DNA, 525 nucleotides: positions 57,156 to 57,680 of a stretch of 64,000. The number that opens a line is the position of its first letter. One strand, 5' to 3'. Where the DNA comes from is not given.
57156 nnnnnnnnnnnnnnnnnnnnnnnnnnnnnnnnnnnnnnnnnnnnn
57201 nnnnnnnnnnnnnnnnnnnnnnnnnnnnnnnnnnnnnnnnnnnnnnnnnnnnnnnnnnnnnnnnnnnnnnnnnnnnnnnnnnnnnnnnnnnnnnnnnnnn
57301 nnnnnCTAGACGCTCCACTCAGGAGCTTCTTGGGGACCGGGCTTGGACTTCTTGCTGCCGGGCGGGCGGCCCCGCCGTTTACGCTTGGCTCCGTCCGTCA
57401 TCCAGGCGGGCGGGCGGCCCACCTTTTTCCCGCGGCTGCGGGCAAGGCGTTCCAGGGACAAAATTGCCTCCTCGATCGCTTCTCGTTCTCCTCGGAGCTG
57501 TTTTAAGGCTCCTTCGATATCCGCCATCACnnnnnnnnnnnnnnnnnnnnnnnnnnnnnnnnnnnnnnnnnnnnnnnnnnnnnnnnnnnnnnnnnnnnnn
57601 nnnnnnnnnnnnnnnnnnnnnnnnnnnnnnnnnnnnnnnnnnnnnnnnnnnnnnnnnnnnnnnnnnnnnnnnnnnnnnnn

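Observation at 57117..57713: GC-rich island upstream of glyQS encoding a 73-aa coiled-coil plus AT-hook-like protein, resembling the 16097 gene product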

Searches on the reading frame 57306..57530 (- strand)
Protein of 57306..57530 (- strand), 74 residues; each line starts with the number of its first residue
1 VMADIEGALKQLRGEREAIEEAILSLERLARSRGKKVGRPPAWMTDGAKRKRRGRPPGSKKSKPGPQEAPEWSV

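Call 9: search_protein_families(library=pfam, proteins=[window:57306-57530:-], max_evalue=1)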
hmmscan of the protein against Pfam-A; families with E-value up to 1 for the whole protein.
window:57306-57530:- (74 aa): 1 family
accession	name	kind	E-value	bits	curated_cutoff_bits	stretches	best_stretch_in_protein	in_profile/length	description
PF20271.3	CATASP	-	0.69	10.3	29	0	2-42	26-64/86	CATRA-Associated Small Protein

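Call 11: find_homologous_proteins(query=window:57309-57530:-, max_evalue=0.01)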
Query seq(74 aa) (74 aa): 4901 proteins with E <= 0.01 among 4933 candidates; the best 120 are listed.
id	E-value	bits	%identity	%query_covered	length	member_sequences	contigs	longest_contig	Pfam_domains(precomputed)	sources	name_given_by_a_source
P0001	1.5e-38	148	100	99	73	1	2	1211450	-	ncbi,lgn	-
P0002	3.5e-17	80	66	82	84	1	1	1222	-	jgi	jgi:hypothetical protein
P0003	1.2e-16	78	66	86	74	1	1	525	-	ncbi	-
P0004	2.1e-16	77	62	89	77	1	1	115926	-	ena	-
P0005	3.1e-16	77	67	78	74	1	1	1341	-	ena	-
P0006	3.2e-16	77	64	93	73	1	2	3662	-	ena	-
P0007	3.2e-16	77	61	91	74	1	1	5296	-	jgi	jgi:hypothetical protein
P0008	3.7e-16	77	71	78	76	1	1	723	-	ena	-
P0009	3.8e-16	77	59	96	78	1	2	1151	-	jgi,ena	-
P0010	4.1e-16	76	67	85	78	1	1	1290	-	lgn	-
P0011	4.1e-16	76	64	89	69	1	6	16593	-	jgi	jgi:hypothetical protein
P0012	4.5e-16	76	62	95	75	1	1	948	-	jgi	-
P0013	4.6e-16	76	63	96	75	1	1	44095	-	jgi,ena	jgi:hypothetical protein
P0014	5.3e-16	76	59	96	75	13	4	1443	-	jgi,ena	jgi:hypothetical protein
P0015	5.8e-16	76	67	78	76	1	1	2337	-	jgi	jgi:hypothetical protein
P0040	1.4e-15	75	65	84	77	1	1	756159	-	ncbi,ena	-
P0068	2.3e-15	74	65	89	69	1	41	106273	-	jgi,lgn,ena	jgi:hypothetical protein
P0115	4.6e-15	73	58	96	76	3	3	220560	-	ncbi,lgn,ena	-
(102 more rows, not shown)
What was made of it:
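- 57306..57527 (-): CDS of the 73-aa helix + two-AT-hook protein (stop codon included; an alternative GTG start lies at 57530). 4,901 homologs with E<=0.01 (call 11).
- Closest known: Hin/Pin serine invertase minor-groove arm. Same: This probably explains why JGI labels a few members 'DNA invertase Pin-like' (call 11).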

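Call 14: find_encoding_contigs(protein=P0001, flank=3000, max_places=4)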
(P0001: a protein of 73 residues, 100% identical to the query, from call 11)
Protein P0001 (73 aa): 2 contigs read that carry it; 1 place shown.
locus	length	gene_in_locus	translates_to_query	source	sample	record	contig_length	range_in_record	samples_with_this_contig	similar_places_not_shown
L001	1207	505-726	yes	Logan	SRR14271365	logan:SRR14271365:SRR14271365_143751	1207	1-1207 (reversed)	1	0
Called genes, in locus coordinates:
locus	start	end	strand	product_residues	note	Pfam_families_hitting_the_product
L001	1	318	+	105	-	?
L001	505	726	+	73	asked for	-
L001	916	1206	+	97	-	?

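Call 16: find_encoding_contigs(protein=P0040, flank=5000, max_places=3)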
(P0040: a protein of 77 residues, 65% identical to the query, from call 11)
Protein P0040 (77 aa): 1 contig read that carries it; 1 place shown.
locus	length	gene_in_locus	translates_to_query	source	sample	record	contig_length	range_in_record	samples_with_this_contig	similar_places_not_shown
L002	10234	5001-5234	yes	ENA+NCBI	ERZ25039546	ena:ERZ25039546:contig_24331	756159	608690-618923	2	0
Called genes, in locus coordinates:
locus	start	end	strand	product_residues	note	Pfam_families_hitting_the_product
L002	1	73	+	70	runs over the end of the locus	-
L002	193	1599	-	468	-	-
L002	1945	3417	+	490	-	PF00474:SSF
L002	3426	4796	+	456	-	PF13520:AA_permease_2, PF00324:AA_permease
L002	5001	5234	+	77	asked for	-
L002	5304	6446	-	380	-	PF00089:Trypsin, PF13365:Trypsin_2, PF13180:PDZ_2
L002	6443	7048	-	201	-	PF01121:CoaE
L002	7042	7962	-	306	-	PF00763:THF_DHG_CYH, PF02882:THF_DHG_CYH_C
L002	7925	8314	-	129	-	-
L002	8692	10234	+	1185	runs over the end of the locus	PF13620:CarboxypepD_reg, PF25183:OMP_b-brl_4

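Call 17: find_encoding_contigs(protein=P0068, flank=5000, max_places=4)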
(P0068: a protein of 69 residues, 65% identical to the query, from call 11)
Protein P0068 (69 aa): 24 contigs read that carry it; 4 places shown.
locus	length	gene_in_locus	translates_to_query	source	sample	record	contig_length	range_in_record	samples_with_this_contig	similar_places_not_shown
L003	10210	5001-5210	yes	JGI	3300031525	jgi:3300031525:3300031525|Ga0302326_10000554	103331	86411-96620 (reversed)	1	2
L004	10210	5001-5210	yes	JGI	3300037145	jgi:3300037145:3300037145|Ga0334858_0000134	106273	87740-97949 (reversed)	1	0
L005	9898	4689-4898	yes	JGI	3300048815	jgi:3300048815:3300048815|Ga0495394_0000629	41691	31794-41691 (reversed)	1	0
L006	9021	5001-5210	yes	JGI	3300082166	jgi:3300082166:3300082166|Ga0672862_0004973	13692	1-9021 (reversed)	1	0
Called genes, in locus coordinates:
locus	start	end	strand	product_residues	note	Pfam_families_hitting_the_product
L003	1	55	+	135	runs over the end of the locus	-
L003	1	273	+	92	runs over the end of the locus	-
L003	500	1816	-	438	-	-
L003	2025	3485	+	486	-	PF00474:SSF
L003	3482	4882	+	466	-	PF13520:AA_permease_2, PF00324:AA_permease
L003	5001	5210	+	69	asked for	-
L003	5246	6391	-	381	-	PF00089:Trypsin, PF13365:Trypsin_2, PF17820:PDZ_6 (faint), PF13180:PDZ_2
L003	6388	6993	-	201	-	PF01121:CoaE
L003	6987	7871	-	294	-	PF00763:THF_DHG_CYH, PF02882:THF_DHG_CYH_C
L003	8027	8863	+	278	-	PF00092:VWA, PF13519:VWA_2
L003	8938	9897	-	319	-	PF27245:AF_0692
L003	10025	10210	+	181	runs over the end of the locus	PF00440:TetR_N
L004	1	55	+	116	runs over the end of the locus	-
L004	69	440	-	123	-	PF09723:Zn_ribbon_8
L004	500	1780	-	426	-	-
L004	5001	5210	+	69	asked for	-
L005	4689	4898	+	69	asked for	-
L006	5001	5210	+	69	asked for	-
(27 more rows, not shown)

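Call 18: find_encoding_contigs(protein=P0115, flank=5000, max_places=3)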
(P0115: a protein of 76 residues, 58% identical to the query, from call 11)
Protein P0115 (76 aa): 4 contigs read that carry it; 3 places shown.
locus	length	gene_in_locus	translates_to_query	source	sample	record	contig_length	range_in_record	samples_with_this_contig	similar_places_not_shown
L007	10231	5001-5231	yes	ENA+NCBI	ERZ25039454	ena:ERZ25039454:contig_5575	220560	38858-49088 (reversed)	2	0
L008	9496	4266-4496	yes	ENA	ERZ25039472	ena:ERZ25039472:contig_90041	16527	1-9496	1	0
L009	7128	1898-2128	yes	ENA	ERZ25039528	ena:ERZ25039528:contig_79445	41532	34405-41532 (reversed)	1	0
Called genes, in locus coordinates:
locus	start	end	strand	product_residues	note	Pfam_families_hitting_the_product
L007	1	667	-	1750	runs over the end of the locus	PF18998:Flg_new_2 (weak), PF22073:Cep192_D4 (faint), PF01436:NHL (faint), PF16640:Big_3_5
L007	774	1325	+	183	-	PF07638:Sigma70_ECF, PF08281:Sigma70_r4_2, PF04545:Sigma70_r4 (weak)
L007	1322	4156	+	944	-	PF01636:APH (faint), PF00069:Pkinase, PF07714:PK_Tyr_Ser-Thr, PF00930:DPPIV_N (faint), PF07676:PD40 (faint), PF26549:Tricorn_N, PF26550:Tricorn_2nd (weak)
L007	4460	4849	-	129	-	-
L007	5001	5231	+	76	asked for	-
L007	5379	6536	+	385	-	-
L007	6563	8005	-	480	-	PF13231:PMT_2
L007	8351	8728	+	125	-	-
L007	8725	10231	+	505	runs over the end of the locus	PF07732:Cu-oxidase_3, PF00394:Cu-oxidase (faint), PF07731:Cu-oxidase_2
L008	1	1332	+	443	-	?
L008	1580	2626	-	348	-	PF12704:MacB_PCD, PF02687:FtsX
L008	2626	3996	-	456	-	PF12704:MacB_PCD, PF02687:FtsX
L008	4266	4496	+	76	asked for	-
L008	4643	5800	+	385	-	-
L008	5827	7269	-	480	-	PF13231:PMT_2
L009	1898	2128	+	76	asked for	-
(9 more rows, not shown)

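Call 20: find_related_loci(query=A1, collection=genome_contigs, flank=4000)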
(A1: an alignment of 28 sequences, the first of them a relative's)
Query A1 (73 aa) in genome_contigs; peptide patterns used: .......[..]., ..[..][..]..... (x = any residue, [..] = any of these).
600 stretches matched a pattern (row limit reached: there are more); 273 encode a relative of the query (tblastn E <= 1e-3); the best 80 are kept; 80 distinct loci.
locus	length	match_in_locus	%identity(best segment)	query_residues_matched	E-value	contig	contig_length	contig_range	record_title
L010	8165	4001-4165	71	3-60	6e-20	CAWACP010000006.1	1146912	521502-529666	MAG: uncultured Acidobacteriota bacterium isolate MFD09286.bin.1.87 genome assembly, contig: contig_38739, whole genome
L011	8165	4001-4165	67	3-60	1e-18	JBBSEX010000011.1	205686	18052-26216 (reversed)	MAG: Bryobacterales bacterium isolate LS1_sbin.65 LS1_sbin.65_K_488708_L_205686_cov_16.2040, whole genome shotgun sequen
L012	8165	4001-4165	66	3-60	2e-18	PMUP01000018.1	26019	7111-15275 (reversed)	MAG: Bryobacterales bacterium isolate palsa_144 73.20110700_P3M.16_contig_8963, whole genome shotgun sequence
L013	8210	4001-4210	56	3-62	5e-18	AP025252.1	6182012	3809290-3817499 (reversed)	Bryobacterales bacterium F-183 DNA, nearly complete genome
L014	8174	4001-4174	64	3-60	1e-17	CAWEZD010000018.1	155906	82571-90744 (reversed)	MAG: Bryobacterales bacterium isolate MFD09222.bin.1.124 genome assembly, contig: contig_90686, whole genome shotgun seq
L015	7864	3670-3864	60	3-69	2e-17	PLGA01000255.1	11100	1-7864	MAG: Bryobacterales bacterium isolate bog_224 73.20110800_S3D.58_contig_23426, whole genome shotgun sequence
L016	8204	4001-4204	56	3-60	2e-17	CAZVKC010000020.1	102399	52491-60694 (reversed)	MAG TPA_asm: uncultured Solibacteraceae bacterium isolate SRP262948_co1_157 genome assembly, contig: NODE_223_length_102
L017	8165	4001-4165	66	3-60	4e-17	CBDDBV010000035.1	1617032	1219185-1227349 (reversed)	MAG: Bryobacteraceae bacterium isolate d12147fe-456f-4466-a08b-deed854d720f genome assembly, contig: ctg132437, whole ge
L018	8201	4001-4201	54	1-68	5e-17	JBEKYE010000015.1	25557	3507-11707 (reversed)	MAG: Bryobacteraceae bacterium isolate SPRUCE 668 SPRUCE_668_15, whole genome shotgun sequence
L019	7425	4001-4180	57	1-60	7e-17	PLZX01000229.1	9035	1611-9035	MAG: Bryobacterales bacterium isolate palsa_349 73.20120700_P3D.103_contig_72693, whole genome shotgun sequence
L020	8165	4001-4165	66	3-60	1e-16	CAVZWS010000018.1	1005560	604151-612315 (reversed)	MAG: Bryobacterales bacterium isolate MFD01872.bin.2.168 genome assembly, contig: contig_82192, whole genome shotgun seq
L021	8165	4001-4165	66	3-60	1e-16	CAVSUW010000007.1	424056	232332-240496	MAG: Bryobacterales bacterium isolate MFD05513.bin.2.236 genome assembly, contig: contig_8276, whole genome shotgun sequ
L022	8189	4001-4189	56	1-64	2e-16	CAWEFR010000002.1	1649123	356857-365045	MAG: Terriglobia bacterium isolate MFD00991.bin.2.29 genome assembly, contig: contig_18621, whole genome shotgun sequenc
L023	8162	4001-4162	67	3-59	1e-16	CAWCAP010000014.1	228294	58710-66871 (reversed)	MAG: Bryobacterales bacterium isolate MFD04540.bin.2.59 genome assembly, contig: contig_30002, whole genome shotgun sequ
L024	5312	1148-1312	66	3-60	2e-16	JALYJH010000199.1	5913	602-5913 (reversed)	MAG: Acidobacteriota bacterium isolate HIE bin46 SD1477_NODE_2611_length_5913_cov_1.182682, whole genome shotgun sequenc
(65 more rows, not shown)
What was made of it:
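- The 80 best of at least 273 relatives in GTDB species genomes are nearly all Bryobacterales, Solibacteraceae or Terriglobia (call 20).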

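Call 39: search_solved_structures(query=A1, max_evalue=10, show_alignments=3)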
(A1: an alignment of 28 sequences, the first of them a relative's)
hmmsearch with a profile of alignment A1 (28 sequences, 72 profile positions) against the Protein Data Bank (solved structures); distinct sequences matched with E-value up to 10: 5.
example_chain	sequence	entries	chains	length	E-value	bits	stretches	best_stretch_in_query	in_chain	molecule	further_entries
23cp_K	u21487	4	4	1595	0.013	18.5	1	43-66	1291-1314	WD40 repeat-containing protein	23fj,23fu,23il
2ezd_A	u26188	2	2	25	0.2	14.7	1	48-66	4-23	HIGH MOBILITY GROUP PROTEIN HMG-I/HMG-Y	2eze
8w2r_A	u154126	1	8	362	0.66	13.1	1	33-55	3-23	Integrase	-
9tls_A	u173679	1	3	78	8.7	9.5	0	7-25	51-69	Sc-apCC-2-KLHL20-3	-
8xzv_E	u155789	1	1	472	9.7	9.3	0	46-66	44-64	Fructokinase-like 1, chloroplastic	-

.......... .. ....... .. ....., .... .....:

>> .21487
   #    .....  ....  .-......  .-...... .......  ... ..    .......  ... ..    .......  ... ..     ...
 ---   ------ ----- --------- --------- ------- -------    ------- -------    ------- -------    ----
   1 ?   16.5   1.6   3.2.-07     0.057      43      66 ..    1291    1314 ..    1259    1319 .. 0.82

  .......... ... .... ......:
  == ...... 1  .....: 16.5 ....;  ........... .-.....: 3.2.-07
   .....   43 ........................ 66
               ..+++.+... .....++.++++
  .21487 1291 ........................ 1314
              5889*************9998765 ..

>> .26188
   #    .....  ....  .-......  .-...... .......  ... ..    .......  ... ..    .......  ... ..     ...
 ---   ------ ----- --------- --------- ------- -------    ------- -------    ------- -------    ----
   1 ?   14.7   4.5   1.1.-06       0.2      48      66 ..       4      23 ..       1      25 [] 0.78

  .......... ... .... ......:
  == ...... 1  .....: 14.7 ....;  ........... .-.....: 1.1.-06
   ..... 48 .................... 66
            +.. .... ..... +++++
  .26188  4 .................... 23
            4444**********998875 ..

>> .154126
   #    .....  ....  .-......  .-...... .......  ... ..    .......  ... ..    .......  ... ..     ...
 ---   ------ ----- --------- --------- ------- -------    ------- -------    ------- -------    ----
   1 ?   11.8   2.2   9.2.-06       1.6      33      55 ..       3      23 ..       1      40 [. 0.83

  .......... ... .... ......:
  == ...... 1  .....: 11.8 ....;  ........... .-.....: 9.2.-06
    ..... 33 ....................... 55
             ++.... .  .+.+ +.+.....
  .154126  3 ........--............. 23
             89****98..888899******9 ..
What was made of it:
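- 57345..57383 (-): Hook 2: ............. (family consensus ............), an extended AT-hook. The family profile aligns to the HMGA1 AT-hook 2 peptide 2EZD (E=0.2, short) and to other RGR(P/K)PGSKN hooks (call 39).
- Family profile aligns to the HMGA1 hook-2 peptide solved on DNA (2EZD) (call 39).
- Tried and rejected: PDB sequence search gave only motif-level hits (call 39).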

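Call 40: search_protein_representatives(alignment_id=A1)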
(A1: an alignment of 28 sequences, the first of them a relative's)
Query: 28 sequences, 72 profile positions. Proteins with E-value up to 0.001 (for the whole library): 2392; up to 1e-10: 822; up to 1e-30: 14. The best 150 are listed.
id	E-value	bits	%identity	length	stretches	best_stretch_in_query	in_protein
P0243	5.0e-34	132.1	-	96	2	2-64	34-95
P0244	1.4e-33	130.7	-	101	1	1-70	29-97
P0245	4.9e-33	128.9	-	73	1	1-69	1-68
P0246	7.7e-33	128.2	-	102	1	1-68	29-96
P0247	8.4e-33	128.1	-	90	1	1-68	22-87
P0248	1.0e-32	127.8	-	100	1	1-68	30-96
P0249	1.3e-32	127.5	-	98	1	1-70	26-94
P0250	4.7e-32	125.7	-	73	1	1-68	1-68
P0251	7.7e-32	125.0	-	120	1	1-70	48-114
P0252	9.9e-32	124.7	-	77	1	1-69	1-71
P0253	1.3e-31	124.3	-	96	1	1-67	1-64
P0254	3.6e-31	122.9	-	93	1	1-67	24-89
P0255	4.7e-31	122.5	-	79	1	1-70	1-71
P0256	5.5e-31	122.3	-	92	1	1-66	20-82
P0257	1.3e-30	121.1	-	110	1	1-69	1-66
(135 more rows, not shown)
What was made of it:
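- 57306..57527 (-): 2,392 representatives at 50% identity (call 40).
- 4,901 homologs of 65-80 aa (call 11) and 2,392 clusters at 50% identity (call 40).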

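Call 43: search_protein_families(library=ncbifam, proteins=[P0001, P0245, P0123, L092:3670-3894:+, L091:892-1089:+], max_evalue=1)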
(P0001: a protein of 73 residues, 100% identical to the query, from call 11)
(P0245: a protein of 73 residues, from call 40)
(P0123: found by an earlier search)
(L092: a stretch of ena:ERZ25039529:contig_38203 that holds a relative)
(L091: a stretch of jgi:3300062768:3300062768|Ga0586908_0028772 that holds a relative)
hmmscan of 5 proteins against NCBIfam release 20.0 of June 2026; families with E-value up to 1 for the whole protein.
P0001 (73 aa): 0 families

P0245 (73 aa): 0 families

P0123 (98 aa): 0 families

L092:3670-3894:+ (75 aa): 1 family
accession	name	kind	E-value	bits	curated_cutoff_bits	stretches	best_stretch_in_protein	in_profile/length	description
NF058680.1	EncD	equivalog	0.088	13.3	120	1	34-73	25-59/106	encapsulin nanocompartment cargo ferric reductase EncD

L091:892-1089:+ (66 aa): 0 families

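Call 44: search_protein_families(library=phrogs, proteins=[P0001, P0245, P0123, L092:3670-3894:+, L091:892-1089:+], max_evalue=1)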
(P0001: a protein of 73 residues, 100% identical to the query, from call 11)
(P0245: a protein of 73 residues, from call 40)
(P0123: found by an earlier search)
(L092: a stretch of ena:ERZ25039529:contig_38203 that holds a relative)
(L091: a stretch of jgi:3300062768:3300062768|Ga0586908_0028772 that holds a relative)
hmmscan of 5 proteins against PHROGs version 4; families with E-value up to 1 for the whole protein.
P0001 (73 aa): 1 family
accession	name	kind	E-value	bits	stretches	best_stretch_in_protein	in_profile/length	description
phrog_19972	-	unknown function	0.078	13.9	1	1-44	84-127/158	-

P0245 (73 aa): 0 families

P0123 (98 aa): 0 families

L092:3670-3894:+ (75 aa): 0 families

L091:892-1089:+ (66 aa): 2 families
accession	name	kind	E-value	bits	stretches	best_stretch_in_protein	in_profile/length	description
phrog_20207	-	unknown function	0.061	14.4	1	10-38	21-48/49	-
phrog_29980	-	unknown function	0.38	12.5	0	45-56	6-17/75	-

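Call 45: search_protein_families(library=pfam, proteins=[P0245, P0123, L092:3670-3894:+, L091:892-1089:+], max_evalue=10)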
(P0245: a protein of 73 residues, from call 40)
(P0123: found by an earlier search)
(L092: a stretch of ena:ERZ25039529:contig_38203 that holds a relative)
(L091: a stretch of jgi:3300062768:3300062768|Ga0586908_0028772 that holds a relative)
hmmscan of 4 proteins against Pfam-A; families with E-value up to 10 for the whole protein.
P0245 (73 aa): 1 family
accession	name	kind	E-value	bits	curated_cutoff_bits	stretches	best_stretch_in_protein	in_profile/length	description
PF02178.24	AT_hook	-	2.3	8.8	17.4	2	48-59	2-13/13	AT hook motif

P0123 (98 aa): 0 families

L092:3670-3894:+ (75 aa): 1 family
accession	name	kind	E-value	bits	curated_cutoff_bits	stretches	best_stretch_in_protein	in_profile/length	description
PF18314.6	FAS_I_H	-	0.054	13.6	23.3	1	15-67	140-193/203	Fatty acid synthase type I helical domain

L091:892-1089:+ (66 aa): 4 families
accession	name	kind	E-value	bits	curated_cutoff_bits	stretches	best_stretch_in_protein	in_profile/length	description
PF04046.21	PSP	-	0.025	14.7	19.6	1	37-58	17-38/46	PSP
PF04028.18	DUF374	-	0.11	12.6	26.8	1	8-48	11-50/69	Domain of unknown function (DUF374)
PF02178.24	AT_hook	-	0.47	10.9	17.4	1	48-59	2-13/13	AT hook motif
PF00816.26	Histone_HNS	-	0.76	10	25.6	1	37-52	16-31/38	H-NS histone C-terminal domain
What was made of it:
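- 57345..57383 (-): Pfam AT_hook is sub-threshold in homologs, 8.8-10.9 bits vs 17.4 (call 45).
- AT-hook matches are short and statistically weak (E=0.2; Pfam AT_hook below cut-off; calls 39, 45).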
